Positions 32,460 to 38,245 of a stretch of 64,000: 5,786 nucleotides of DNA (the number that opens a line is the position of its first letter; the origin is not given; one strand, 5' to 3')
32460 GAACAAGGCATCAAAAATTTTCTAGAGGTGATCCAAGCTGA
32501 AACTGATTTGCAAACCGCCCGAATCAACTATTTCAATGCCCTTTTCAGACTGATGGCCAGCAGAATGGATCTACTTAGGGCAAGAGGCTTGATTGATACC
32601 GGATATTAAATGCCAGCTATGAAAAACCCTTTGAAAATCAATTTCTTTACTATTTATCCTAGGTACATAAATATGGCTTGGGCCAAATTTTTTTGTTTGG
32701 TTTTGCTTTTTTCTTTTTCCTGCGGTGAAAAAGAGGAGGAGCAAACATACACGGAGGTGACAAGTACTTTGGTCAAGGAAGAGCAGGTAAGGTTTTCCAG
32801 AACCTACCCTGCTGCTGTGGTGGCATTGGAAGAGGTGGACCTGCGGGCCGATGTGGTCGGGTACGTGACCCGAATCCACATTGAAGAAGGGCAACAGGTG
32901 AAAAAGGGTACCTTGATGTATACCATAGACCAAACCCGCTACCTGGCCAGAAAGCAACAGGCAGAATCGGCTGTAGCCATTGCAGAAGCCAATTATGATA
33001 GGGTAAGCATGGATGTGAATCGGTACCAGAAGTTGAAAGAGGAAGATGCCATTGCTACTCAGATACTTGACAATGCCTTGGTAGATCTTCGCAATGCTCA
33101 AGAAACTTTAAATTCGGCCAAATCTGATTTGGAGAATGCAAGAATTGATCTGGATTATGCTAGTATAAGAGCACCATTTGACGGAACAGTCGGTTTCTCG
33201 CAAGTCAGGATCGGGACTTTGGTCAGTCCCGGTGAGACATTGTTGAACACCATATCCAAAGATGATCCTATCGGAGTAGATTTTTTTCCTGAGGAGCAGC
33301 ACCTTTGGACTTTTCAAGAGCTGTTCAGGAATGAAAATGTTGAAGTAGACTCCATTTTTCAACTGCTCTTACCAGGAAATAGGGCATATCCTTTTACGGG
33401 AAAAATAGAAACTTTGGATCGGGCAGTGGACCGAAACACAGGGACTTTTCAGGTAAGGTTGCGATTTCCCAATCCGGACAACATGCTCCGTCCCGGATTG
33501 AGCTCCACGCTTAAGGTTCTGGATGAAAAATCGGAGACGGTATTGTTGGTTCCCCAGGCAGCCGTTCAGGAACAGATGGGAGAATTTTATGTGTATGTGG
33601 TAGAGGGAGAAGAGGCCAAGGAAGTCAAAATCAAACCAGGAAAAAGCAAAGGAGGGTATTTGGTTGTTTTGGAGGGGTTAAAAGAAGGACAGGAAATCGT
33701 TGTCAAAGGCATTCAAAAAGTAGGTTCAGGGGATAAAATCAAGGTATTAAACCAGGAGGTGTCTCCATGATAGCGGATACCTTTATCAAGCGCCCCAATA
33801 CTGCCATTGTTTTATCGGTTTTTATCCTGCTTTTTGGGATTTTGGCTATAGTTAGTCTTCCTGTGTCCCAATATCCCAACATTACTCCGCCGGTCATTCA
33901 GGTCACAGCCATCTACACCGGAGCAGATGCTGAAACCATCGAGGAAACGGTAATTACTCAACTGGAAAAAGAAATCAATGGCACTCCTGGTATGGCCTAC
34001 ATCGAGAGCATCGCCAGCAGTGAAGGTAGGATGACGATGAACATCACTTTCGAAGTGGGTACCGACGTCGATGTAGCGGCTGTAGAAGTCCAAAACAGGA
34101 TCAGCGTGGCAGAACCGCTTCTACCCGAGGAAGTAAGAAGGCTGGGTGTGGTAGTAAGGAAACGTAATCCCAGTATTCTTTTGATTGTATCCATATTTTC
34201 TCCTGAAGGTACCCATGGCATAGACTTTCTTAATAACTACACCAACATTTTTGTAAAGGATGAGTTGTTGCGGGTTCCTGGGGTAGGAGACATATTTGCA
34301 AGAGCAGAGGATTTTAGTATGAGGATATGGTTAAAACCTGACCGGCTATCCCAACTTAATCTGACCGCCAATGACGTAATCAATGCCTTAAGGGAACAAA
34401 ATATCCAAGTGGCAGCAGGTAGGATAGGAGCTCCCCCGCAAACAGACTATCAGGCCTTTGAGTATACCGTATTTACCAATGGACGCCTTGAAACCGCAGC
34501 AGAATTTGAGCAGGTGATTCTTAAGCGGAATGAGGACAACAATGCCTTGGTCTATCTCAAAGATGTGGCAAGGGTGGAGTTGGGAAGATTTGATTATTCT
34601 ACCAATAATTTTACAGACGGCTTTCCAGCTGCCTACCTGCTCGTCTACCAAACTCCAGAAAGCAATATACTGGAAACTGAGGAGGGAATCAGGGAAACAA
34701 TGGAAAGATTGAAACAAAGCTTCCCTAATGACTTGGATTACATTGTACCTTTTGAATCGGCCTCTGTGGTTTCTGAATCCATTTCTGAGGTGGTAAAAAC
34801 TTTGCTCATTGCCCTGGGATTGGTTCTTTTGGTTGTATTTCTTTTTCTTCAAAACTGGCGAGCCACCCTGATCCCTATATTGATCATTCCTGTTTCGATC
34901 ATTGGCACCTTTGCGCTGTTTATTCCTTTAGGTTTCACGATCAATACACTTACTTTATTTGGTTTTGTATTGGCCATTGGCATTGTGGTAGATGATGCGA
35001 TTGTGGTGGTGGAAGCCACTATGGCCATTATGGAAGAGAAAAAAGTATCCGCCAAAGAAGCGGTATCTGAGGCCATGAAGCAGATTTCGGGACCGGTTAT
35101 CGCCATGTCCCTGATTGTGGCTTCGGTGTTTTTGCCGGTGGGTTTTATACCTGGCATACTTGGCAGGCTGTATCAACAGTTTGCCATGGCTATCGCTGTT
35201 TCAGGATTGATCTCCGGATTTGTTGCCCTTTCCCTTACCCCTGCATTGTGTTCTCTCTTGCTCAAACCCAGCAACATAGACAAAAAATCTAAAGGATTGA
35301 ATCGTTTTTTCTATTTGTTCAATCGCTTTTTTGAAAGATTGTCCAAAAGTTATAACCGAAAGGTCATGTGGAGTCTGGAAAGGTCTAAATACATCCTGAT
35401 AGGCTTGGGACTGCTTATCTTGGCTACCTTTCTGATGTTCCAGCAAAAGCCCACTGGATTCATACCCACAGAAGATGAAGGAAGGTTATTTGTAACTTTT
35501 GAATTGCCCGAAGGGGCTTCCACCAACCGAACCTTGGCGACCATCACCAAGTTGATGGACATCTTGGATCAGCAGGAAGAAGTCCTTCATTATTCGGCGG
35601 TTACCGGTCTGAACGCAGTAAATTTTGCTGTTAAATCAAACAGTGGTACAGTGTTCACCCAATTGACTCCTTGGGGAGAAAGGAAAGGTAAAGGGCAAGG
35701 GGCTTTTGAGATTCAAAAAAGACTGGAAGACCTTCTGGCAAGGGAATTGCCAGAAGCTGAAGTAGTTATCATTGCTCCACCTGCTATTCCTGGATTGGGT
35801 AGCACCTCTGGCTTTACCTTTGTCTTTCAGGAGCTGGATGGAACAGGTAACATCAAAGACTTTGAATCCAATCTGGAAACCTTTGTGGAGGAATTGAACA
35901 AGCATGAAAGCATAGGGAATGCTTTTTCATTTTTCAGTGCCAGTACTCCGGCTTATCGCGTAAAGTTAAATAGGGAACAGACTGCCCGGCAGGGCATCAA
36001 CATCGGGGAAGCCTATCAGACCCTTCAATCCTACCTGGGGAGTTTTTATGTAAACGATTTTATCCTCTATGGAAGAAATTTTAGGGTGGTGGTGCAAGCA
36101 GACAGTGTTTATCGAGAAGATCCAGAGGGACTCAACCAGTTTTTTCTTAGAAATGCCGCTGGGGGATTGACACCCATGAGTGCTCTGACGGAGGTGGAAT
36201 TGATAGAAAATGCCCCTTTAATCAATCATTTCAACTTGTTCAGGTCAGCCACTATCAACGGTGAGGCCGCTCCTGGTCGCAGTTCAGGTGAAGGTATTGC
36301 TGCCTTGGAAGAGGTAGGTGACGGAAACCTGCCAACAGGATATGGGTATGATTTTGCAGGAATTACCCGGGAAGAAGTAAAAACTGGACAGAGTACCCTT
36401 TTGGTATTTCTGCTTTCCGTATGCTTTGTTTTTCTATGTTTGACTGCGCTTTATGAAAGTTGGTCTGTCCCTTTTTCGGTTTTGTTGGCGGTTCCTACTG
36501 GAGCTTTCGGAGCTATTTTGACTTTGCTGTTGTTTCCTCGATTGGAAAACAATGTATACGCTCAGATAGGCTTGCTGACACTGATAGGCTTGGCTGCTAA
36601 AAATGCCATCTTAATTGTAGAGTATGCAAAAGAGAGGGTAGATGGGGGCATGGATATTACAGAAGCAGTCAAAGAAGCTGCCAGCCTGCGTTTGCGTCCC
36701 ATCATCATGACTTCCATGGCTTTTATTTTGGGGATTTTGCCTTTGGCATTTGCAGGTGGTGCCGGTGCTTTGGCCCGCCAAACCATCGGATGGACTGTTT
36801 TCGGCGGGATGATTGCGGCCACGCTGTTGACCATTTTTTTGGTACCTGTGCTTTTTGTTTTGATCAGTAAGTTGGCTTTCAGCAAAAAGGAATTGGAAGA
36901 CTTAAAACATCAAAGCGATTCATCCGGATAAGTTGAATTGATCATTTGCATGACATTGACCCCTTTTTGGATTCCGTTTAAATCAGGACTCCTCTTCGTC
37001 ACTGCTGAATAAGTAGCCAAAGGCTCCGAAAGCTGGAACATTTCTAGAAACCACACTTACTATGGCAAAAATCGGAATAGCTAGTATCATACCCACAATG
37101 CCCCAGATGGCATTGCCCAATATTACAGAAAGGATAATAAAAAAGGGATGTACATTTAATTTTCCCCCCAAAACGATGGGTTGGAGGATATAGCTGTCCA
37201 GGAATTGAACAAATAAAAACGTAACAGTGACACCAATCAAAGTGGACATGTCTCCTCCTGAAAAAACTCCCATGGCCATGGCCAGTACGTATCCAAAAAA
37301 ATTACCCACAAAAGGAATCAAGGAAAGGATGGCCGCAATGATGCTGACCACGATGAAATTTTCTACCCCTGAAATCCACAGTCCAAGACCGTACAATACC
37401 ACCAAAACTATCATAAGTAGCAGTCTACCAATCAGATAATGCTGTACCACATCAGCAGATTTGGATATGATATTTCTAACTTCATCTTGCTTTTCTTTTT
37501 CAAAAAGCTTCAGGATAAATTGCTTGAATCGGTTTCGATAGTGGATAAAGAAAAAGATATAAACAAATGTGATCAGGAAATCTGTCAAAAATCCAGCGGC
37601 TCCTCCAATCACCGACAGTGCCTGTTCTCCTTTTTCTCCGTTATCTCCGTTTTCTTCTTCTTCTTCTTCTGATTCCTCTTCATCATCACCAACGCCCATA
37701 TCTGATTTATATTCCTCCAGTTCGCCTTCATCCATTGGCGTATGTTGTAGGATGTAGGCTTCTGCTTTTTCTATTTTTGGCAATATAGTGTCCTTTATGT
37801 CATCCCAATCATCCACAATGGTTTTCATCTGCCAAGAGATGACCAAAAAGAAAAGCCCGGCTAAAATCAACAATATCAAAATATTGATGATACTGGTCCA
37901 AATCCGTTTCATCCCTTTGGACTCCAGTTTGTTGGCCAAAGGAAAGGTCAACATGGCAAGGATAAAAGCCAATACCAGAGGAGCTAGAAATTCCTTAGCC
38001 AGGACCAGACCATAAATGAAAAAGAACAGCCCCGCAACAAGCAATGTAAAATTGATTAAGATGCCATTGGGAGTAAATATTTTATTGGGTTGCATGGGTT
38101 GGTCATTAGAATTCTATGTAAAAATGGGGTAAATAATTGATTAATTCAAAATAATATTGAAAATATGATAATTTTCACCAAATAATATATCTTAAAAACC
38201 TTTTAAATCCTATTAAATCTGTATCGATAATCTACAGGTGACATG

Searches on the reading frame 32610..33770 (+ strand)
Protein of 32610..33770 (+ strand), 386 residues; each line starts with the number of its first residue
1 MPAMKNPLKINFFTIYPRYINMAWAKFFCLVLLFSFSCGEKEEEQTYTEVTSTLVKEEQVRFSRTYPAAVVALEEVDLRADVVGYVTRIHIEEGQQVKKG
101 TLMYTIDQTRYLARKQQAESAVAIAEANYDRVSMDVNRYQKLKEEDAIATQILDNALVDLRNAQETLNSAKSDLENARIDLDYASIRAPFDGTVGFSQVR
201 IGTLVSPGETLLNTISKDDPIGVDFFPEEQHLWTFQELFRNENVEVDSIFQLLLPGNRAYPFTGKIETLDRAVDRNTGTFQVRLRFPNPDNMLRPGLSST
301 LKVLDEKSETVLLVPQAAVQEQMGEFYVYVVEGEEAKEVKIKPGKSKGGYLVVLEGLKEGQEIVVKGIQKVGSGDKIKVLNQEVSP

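Call 7: search_protein_families(library=pfam, proteins=[window:32610-33770:+], max_evalue=0.001)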
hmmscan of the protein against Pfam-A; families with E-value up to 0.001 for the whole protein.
window:32610-33770:+ (386 aa): 3 families
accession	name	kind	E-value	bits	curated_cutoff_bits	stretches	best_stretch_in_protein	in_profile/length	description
PF16576.10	HlyD_D23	-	7.2e-17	61.8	30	1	77-297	21-212/214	Barrel-sandwich domain of CusB or HlyD membrane-fusion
PF13437.12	HlyD_3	-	1.4e-13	52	22.2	1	186-296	2-106/106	HlyD family secretion protein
PF13533.13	Biotin_lipoyl_2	-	2.4e-07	30.8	29.8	1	78-107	3-32/32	Biotin-lipoyl like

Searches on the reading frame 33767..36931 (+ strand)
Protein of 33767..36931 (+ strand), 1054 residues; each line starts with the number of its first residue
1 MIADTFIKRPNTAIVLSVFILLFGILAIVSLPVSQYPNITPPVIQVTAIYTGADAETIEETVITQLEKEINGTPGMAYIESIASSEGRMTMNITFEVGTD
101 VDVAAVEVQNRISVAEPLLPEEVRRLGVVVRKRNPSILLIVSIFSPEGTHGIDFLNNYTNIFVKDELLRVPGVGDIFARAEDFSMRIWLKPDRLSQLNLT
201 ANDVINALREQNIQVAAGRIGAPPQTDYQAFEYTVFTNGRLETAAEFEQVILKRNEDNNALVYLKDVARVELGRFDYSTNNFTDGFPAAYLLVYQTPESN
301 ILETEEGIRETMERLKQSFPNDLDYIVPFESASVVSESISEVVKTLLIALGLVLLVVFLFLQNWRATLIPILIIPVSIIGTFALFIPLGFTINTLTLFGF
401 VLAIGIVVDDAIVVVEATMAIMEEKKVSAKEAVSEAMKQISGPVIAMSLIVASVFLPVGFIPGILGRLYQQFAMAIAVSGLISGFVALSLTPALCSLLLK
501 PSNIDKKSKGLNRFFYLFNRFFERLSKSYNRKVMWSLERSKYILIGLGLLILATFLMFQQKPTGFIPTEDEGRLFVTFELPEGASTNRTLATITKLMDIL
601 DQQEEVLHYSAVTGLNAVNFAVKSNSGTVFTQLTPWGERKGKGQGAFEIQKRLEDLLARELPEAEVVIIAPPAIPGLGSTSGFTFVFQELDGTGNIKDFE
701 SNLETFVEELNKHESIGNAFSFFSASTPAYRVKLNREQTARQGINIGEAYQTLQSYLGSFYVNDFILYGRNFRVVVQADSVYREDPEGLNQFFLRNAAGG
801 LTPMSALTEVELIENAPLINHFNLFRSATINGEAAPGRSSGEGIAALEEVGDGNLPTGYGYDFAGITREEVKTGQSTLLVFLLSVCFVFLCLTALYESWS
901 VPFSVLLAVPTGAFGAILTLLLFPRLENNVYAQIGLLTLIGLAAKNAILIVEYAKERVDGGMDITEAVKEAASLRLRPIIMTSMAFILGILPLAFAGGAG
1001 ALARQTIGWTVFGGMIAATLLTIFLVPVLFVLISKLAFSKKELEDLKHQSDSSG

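Call 7: search_protein_families(library=pfam, proteins=[window:33767-36931:+], max_evalue=0.001)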
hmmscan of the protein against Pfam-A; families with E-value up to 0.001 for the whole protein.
window:33767-36931:+ (1054 aa): 3 families
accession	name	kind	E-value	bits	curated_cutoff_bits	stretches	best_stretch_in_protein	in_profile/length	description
PF00873.25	ACR_tran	-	0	1020.9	28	1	2-1033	1-1020/1021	AcrB/AcrD/AcrF family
PF03176.21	MMPL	-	7.1e-14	51.9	20.5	2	340-511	143-314/333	MMPL family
PF02355.23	SecD_SecF_C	-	2.2e-09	37.5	20.5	2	877-1032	33-185/189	Protein export membrane protein SecD/SecF, C-terminal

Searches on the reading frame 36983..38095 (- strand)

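Call 7: search_protein_families(library=pfam, proteins=[window:36983-38095:-], max_evalue=0.001)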
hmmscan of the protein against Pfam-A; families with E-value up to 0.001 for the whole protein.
window:36983-38095:- (370 aa): 1 family
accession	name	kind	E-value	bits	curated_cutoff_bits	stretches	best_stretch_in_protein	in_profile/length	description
PF01594.21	AI-2E_transport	-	1.4e-53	182.7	34.3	1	18-351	8-324/327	AI-2E family transporter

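Call 8: search_protein_families(library=ncbifam, proteins=[window:36983-38095:-], max_evalue=0.001)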
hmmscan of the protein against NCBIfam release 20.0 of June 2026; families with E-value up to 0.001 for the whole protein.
window:36983-38095:- (370 aa): 3 families
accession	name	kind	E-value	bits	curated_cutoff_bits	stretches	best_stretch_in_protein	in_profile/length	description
TIGR02872.1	spore_ytvI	equivalog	4e-27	95.5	198.15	1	19-347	5-333/341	sporulation integral membrane protein YtvI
NF045801.1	efflux_ABUW_0982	equivalog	1.9e-26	92.9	675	1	174-353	164-343/392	chloramphenicol efflux transporter CxpE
NF008930.0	PRK12287.1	subfamily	8e-13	48.7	318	2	173-363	152-338/344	AI-2E family transporter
